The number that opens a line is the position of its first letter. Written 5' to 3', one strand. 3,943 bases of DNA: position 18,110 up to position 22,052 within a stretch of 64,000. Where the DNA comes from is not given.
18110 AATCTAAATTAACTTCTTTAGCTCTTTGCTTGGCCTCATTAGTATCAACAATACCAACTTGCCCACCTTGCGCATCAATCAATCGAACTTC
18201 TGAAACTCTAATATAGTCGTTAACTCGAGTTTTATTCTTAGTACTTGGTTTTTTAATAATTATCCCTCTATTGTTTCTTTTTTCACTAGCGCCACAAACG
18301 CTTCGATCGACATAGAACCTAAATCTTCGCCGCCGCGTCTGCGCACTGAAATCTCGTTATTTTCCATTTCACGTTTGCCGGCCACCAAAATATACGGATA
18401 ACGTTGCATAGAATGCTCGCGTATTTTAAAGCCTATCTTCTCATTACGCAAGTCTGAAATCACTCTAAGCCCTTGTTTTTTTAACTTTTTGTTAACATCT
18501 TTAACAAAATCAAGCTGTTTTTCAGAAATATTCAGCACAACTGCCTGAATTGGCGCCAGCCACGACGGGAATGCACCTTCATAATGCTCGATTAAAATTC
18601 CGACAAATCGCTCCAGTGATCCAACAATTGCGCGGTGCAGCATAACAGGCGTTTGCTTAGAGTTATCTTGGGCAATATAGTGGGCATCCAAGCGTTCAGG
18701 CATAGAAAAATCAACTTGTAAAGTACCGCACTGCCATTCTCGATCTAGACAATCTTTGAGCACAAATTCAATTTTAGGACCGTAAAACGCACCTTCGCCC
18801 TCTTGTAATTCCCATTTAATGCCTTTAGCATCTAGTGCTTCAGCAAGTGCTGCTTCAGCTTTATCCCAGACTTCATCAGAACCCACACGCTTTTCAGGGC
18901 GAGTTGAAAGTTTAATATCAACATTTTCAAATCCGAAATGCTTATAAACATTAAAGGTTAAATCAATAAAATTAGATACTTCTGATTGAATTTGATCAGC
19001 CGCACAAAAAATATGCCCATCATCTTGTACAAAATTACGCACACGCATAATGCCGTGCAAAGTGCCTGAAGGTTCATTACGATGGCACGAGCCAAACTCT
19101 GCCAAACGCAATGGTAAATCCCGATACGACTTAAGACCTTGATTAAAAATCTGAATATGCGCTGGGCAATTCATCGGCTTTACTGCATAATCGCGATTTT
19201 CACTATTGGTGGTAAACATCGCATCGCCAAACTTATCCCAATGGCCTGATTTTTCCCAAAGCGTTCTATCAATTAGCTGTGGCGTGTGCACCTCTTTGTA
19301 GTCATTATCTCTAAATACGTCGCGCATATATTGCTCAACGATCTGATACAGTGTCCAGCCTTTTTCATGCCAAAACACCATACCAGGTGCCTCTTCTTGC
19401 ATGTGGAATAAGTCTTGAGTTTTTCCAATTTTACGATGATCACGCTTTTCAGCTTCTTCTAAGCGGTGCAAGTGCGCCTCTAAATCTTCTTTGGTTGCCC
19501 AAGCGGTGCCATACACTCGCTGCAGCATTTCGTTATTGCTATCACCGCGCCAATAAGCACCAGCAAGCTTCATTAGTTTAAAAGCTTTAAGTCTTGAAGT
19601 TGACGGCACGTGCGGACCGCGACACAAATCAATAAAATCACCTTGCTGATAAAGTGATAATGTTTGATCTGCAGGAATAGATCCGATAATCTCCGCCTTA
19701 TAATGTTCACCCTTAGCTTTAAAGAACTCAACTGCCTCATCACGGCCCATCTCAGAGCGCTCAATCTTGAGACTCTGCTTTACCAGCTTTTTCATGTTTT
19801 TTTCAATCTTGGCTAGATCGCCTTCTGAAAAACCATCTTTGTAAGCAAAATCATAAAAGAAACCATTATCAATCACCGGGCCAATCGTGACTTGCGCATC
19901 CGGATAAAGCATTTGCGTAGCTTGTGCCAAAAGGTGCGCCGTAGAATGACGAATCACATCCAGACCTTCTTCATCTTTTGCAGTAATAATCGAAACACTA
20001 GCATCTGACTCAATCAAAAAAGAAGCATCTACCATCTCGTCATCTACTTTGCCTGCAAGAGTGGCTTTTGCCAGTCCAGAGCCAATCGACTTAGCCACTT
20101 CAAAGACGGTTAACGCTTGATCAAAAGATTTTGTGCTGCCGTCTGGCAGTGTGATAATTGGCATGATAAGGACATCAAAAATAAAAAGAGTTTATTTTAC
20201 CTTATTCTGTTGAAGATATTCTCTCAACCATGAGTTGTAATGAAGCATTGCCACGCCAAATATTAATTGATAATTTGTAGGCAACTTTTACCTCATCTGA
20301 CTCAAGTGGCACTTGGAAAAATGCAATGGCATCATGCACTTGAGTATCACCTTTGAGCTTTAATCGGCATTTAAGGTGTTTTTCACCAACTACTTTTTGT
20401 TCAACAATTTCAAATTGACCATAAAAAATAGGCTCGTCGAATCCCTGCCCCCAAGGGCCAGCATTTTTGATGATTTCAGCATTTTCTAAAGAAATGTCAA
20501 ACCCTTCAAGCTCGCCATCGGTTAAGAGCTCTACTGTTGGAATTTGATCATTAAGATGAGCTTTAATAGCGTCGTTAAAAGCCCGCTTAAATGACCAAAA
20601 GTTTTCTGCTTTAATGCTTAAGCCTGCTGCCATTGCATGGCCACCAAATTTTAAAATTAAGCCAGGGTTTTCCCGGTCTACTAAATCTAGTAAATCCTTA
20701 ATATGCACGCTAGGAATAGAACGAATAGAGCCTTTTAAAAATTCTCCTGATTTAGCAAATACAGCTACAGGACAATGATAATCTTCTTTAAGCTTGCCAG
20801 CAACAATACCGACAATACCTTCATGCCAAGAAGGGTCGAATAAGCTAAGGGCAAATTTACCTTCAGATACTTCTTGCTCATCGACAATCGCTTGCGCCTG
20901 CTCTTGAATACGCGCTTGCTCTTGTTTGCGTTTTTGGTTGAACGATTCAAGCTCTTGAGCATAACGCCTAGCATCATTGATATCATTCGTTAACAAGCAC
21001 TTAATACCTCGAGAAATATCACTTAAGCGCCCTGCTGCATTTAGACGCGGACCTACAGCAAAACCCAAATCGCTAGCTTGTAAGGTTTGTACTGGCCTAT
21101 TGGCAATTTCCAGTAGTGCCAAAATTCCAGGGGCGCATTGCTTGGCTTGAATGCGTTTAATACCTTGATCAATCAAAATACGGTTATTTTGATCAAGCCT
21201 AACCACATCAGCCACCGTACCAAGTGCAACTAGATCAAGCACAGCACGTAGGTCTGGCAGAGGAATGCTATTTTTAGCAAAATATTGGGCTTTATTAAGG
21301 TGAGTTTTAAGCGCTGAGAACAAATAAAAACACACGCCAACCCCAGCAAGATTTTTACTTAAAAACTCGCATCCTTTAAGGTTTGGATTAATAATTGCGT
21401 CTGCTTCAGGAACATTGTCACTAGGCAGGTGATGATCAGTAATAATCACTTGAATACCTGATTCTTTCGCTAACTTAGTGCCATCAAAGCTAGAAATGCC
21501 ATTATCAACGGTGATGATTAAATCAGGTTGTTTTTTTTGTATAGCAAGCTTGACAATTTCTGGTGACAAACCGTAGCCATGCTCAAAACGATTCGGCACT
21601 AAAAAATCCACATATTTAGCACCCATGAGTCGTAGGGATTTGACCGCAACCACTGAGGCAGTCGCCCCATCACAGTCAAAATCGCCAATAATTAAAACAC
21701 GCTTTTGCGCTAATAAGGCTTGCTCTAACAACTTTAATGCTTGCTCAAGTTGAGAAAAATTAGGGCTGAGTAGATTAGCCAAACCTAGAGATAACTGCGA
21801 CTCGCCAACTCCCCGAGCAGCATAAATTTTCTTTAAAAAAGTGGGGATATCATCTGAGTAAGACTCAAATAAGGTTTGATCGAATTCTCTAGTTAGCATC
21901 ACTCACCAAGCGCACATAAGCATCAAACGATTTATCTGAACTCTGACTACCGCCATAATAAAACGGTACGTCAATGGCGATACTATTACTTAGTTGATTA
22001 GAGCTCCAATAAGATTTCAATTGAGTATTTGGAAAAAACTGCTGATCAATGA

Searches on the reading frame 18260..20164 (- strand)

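Call 75: search_protein_families(library=ncbifam, proteins=[window:18260-20164:-], max_evalue=1e-30)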
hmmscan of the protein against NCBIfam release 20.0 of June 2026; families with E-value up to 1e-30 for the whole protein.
window:18260-20164:- (634 aa): 2 families
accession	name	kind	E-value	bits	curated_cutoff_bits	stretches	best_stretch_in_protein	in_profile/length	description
TIGR00418.1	thrS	equivalog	7.2e-227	754.8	383.65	1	72-630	1-564/565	threonine--tRNA ligase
NF003068.0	PRK03991.1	equivalog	6.3e-58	196.6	484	1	236-631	192-592/613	threonine--tRNA ligase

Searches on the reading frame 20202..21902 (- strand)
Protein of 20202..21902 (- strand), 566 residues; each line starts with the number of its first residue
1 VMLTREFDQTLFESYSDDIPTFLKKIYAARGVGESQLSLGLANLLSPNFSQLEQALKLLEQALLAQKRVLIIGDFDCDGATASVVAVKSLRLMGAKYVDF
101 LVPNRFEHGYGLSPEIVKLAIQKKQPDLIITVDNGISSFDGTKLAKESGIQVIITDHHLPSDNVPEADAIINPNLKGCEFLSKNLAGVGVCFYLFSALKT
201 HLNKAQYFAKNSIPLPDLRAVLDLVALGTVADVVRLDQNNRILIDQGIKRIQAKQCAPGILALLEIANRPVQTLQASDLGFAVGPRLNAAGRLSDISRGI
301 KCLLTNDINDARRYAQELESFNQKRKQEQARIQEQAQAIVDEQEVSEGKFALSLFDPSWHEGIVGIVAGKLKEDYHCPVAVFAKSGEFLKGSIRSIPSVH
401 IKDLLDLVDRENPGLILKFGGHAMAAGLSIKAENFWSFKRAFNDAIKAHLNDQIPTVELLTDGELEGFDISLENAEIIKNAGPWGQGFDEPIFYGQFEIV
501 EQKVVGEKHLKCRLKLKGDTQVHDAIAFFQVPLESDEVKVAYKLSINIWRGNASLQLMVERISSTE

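Call 75: search_protein_families(library=ncbifam, proteins=[window:20202-21902:-], max_evalue=1e-30)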
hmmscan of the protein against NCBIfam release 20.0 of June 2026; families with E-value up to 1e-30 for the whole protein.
window:20202-21902:- (566 aa): 2 families
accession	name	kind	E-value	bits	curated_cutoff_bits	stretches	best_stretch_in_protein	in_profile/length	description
NF008290.0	PRK11070.1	equivalog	1.6e-201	670.8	900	1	14-563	17-575/577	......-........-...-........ exonuclease RecJ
TIGR00644.1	recJ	equivalog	1.7e-146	488.7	396.9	1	21-561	3-545/546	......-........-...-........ exonuclease RecJ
